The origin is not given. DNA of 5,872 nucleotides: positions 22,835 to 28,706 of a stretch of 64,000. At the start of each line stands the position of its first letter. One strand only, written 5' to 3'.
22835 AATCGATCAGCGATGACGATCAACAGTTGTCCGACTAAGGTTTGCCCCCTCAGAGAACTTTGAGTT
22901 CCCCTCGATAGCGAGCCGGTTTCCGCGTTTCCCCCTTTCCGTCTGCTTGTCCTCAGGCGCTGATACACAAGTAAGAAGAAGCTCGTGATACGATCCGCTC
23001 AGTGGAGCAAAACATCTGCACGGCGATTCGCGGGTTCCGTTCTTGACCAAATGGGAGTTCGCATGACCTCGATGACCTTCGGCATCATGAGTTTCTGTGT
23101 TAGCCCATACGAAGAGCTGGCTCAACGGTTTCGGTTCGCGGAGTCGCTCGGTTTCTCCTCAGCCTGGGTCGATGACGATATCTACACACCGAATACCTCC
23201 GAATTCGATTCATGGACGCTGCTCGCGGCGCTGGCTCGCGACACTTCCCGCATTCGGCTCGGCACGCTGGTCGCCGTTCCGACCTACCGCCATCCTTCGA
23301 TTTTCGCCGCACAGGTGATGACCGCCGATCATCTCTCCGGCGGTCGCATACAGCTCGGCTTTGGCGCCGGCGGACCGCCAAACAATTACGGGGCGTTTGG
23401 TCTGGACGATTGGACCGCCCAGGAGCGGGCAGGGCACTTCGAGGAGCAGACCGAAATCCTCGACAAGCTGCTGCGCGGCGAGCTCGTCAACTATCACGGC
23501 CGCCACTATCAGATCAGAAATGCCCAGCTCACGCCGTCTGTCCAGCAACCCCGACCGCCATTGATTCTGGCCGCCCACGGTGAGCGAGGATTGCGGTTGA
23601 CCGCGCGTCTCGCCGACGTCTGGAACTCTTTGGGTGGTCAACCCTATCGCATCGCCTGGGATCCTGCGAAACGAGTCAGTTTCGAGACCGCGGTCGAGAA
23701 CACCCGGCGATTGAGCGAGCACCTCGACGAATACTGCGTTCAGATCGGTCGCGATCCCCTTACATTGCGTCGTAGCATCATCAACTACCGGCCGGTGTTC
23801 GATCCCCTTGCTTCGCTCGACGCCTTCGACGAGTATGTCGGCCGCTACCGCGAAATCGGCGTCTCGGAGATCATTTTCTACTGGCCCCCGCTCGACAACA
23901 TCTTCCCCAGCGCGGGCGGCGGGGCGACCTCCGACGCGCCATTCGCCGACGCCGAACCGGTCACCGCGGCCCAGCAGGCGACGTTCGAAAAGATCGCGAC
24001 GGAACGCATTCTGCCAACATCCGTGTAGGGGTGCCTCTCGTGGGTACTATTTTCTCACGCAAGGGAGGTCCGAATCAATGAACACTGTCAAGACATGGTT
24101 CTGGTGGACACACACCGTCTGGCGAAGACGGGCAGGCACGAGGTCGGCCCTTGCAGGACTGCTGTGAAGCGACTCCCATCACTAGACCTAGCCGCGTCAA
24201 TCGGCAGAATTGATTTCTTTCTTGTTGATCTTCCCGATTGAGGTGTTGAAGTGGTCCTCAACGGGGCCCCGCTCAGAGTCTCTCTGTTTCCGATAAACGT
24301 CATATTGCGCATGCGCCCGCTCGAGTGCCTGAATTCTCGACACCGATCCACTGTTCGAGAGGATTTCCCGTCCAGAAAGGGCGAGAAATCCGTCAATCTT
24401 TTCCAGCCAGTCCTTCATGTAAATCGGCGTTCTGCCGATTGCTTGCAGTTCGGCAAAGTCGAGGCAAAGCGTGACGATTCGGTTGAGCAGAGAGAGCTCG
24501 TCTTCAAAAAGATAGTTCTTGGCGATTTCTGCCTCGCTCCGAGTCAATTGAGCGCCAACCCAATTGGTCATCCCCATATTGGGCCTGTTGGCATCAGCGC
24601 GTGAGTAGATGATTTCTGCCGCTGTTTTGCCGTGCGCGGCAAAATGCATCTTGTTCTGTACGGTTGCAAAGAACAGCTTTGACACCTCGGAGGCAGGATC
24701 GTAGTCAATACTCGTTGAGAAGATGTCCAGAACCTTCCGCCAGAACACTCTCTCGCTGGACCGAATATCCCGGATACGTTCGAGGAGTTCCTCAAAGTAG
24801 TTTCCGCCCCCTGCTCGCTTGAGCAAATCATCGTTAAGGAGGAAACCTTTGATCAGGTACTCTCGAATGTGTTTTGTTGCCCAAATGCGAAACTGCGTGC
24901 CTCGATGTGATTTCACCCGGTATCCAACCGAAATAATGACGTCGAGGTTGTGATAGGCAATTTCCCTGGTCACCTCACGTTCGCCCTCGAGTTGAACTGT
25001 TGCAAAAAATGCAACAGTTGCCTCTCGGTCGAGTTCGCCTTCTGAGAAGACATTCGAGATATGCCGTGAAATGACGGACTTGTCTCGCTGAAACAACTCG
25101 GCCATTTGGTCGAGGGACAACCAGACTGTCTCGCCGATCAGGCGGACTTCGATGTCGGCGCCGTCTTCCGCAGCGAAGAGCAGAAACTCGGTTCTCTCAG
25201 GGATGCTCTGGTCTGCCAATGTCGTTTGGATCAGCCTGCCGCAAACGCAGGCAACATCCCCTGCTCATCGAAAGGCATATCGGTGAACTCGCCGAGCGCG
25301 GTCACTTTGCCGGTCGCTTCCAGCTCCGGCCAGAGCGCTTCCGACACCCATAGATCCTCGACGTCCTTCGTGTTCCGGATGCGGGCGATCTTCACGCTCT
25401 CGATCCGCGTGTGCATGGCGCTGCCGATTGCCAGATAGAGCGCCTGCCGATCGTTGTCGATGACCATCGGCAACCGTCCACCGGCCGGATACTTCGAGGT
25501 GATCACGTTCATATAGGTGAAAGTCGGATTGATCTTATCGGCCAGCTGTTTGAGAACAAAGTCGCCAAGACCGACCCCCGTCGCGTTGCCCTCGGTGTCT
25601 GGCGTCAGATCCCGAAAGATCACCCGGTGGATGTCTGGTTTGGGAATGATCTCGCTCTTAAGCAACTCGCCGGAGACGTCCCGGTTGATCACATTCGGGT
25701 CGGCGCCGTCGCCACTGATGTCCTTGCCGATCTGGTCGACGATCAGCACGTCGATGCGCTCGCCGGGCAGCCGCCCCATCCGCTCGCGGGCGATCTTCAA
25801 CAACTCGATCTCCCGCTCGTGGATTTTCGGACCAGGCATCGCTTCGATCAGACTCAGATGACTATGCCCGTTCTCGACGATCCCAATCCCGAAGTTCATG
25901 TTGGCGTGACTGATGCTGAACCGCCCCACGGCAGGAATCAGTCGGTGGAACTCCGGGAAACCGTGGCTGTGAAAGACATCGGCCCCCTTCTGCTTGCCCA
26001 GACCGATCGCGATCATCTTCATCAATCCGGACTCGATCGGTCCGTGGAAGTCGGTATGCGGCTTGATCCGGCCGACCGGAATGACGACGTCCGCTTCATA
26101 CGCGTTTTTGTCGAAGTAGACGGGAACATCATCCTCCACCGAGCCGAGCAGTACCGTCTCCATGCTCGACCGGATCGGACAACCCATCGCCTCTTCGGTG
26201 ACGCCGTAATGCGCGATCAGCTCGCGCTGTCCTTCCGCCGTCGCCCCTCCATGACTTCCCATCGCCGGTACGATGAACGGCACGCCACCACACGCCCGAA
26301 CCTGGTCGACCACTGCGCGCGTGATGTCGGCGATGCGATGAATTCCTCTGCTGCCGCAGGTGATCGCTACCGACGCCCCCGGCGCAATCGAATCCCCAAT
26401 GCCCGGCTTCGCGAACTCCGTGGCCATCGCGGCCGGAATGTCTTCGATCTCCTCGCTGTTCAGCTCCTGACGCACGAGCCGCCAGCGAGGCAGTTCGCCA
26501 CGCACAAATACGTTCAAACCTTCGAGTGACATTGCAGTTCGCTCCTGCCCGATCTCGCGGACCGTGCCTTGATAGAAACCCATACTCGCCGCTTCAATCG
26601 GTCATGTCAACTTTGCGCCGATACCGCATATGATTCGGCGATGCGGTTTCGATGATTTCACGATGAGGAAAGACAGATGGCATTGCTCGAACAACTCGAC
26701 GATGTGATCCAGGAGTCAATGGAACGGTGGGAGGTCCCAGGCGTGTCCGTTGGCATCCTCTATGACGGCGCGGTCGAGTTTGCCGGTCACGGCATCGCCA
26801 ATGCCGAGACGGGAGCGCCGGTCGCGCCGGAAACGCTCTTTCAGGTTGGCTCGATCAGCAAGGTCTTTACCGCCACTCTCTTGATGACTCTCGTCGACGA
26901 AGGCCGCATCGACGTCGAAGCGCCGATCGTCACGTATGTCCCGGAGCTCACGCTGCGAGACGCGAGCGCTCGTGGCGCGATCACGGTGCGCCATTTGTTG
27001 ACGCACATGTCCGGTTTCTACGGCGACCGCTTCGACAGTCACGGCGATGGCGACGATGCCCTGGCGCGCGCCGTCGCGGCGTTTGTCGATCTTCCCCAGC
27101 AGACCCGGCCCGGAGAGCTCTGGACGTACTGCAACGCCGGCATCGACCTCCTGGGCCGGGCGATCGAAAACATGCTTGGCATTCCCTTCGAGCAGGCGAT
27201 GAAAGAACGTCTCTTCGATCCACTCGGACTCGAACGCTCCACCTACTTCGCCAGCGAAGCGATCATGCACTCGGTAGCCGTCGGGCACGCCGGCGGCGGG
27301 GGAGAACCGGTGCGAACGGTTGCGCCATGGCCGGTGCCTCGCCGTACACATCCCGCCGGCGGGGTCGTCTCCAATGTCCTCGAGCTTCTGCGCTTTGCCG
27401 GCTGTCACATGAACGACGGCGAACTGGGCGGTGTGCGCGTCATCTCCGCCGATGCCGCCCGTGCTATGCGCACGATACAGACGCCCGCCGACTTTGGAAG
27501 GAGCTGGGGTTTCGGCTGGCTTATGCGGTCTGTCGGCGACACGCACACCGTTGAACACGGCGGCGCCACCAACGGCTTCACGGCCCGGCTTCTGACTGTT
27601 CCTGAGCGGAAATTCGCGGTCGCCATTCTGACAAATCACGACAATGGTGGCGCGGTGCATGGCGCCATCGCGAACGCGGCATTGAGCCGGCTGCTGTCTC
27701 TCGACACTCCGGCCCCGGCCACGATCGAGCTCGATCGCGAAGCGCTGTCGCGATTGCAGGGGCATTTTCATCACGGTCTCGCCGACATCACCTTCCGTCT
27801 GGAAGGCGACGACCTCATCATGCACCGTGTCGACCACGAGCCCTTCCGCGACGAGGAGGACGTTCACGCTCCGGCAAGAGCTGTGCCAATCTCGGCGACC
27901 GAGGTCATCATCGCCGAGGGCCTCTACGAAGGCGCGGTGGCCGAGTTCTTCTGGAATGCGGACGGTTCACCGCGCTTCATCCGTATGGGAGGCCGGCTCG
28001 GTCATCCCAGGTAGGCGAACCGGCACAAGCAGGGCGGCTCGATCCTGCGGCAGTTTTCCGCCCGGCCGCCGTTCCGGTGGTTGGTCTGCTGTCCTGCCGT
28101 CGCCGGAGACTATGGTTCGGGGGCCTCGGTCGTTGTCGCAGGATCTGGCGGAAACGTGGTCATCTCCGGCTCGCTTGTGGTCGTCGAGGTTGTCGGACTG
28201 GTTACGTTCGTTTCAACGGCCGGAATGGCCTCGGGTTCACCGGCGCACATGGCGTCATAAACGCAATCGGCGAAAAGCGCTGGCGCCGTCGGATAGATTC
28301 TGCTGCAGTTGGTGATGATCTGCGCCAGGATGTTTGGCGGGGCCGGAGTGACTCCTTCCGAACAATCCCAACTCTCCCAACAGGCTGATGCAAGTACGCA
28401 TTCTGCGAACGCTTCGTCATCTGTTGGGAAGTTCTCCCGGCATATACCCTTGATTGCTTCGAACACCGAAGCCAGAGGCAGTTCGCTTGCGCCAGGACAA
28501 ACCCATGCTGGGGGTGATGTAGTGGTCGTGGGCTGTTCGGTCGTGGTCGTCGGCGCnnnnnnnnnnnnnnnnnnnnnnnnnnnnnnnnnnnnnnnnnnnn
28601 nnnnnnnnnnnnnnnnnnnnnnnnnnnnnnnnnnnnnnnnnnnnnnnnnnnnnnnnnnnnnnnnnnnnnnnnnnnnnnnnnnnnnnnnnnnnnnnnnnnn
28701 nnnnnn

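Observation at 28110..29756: Tat-signal protein with about 72 cysteines and a granulin-type CC ladder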

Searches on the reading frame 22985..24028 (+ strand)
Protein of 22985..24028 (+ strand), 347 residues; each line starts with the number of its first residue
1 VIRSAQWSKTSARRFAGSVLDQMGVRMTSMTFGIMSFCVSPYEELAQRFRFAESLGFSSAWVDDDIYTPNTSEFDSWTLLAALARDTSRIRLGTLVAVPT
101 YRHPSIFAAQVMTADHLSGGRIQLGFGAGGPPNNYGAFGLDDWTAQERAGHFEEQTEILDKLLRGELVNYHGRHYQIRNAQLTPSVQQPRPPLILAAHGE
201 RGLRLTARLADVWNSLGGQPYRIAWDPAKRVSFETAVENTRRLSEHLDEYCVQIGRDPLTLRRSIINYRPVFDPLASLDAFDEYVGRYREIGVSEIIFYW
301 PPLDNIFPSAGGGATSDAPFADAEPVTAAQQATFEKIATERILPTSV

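Call 53: search_protein_families(library=pfam, proteins=[window:22985-24028:+], max_evalue=0.00001)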
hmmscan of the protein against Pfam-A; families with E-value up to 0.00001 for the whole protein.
window:22985-24028:+ (347 aa): 1 family
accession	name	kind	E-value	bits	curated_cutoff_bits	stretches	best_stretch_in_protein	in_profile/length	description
PF00296.26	Bac_luciferase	-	4.1e-48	164.8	27.9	1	40-225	20-201/314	Luciferase-like monooxygenase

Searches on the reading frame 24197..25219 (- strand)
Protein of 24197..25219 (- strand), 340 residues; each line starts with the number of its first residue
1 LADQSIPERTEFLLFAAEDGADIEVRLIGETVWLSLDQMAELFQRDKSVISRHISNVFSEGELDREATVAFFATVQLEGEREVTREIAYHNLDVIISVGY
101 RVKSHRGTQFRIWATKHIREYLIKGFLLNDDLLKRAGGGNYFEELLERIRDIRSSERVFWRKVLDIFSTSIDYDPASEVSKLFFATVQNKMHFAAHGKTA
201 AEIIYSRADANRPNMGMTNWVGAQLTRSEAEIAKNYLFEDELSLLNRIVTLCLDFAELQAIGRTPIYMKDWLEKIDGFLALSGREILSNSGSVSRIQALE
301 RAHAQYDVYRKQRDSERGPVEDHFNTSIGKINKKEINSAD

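Call 53: search_protein_families(library=pfam, proteins=[window:24197-25219:-], max_evalue=0.00001)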
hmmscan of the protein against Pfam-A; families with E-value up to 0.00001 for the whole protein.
window:24197-25219:- (340 aa): 1 family
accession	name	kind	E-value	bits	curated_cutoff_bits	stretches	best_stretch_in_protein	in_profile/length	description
PF13310.11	Virulence_RhuM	-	3.7e-106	354.5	33.7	1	67-315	1-250/252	Virulence protein RhuM family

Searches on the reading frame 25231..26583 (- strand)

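Call 53: search_protein_families(library=pfam, proteins=[window:25231-26583:-], max_evalue=0.00001)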
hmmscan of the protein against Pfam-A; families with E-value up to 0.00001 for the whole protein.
window:25231-26583:- (450 aa): 1 family
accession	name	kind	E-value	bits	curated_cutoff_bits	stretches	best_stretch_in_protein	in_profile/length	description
PF09861.14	Lar_N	-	8.8e-07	28.8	23.3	1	43-206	28-193/204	Lactate racemase N-terminal domain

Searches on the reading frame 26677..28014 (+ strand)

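Call 53: search_protein_families(library=pfam, proteins=[window:26677-28014:+], max_evalue=0.00001)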
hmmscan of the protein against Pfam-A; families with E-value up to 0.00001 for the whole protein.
window:26677-28014:+ (445 aa): 1 family
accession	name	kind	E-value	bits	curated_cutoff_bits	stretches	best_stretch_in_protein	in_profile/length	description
PF00144.29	Beta-lactamase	-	3.7e-70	237.1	27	1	7-326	1-315/329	Beta-lactamase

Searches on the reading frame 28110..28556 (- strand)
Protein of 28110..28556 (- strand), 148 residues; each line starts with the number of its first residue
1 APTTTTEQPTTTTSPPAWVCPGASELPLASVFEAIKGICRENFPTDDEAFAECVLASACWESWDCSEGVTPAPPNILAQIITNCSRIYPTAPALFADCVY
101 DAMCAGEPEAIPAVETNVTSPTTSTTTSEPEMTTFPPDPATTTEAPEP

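Call 84: search_solved_structures(query=window:28110-28556:-, max_evalue=10)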
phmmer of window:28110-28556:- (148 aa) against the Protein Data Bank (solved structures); distinct sequences matched with E-value up to 10: 9.
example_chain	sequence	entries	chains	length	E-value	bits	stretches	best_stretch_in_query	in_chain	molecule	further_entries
2ajg_A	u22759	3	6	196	0.16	15.4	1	83-119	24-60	Leucyl-tRNA synthetase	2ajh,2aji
9tjw_A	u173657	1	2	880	1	12.8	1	82-119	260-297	Leucine--tRNA ligase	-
5omw_A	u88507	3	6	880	1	12.8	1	83-119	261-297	Leucine--tRNA ligase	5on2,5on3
9twt_A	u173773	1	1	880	1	12.8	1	83-119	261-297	Leucine--tRNA ligase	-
9twv_A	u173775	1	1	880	1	12.8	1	83-119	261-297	Leucine--tRNA ligase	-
3zgz_A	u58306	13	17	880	1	12.8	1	83-119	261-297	LEUCINE--TRNA LIGASE | LEUCYL-TRNA SYNTHETASE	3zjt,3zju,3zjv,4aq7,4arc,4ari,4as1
9twr_A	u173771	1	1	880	1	12.8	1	83-119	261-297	Leucine--tRNA ligase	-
9twu_A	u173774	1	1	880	1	12.8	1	83-119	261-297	Leucine--tRNA ligase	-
9tjv_A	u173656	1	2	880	1.1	12.7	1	83-119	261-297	Leucine--tRNA ligase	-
